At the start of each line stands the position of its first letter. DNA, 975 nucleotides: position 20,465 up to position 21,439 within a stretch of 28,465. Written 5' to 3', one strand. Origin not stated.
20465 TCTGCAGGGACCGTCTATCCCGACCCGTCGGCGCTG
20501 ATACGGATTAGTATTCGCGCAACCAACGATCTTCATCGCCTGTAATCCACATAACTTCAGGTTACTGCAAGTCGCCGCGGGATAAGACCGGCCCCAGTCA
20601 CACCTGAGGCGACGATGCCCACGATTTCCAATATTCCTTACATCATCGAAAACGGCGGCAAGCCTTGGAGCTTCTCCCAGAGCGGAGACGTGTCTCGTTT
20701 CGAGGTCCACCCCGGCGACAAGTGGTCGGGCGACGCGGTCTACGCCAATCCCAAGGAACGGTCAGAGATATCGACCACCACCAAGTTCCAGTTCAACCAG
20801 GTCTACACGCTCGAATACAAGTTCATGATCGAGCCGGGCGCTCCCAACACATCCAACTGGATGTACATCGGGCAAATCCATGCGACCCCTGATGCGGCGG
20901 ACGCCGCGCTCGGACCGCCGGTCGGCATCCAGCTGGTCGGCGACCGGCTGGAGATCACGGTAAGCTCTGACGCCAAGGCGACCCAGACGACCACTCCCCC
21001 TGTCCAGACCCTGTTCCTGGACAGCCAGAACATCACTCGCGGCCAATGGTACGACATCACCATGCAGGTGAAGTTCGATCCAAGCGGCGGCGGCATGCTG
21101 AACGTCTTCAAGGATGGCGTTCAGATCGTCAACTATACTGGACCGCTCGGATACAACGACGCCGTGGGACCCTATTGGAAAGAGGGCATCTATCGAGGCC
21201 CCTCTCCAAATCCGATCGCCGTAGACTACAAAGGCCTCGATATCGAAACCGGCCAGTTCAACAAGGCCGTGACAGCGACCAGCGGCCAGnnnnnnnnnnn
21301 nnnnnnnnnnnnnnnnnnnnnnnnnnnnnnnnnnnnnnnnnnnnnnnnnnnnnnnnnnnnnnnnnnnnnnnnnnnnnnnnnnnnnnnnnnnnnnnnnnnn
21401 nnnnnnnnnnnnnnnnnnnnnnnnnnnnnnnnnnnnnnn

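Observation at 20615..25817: Two paralogous lyase domains with opposite targeting flank wzy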

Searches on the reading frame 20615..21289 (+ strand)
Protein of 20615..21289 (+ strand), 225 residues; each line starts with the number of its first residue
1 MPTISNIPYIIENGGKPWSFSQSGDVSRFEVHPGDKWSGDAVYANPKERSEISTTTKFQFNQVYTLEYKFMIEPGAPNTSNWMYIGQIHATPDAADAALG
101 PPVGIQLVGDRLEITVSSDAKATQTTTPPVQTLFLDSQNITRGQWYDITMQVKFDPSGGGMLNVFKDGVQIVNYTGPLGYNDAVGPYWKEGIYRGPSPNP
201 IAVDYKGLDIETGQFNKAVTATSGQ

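Call 14: search_solved_structures(query=window:20615-21289:+, max_evalue=10, show_alignments=2)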
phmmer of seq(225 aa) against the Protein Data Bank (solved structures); distinct sequences matched with E-value up to 10: 1.
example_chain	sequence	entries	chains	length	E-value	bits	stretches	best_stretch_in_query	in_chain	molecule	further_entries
6fy1_X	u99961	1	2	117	0.05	16.5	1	49-134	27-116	CAP228 Autologous Scaffolded V1V2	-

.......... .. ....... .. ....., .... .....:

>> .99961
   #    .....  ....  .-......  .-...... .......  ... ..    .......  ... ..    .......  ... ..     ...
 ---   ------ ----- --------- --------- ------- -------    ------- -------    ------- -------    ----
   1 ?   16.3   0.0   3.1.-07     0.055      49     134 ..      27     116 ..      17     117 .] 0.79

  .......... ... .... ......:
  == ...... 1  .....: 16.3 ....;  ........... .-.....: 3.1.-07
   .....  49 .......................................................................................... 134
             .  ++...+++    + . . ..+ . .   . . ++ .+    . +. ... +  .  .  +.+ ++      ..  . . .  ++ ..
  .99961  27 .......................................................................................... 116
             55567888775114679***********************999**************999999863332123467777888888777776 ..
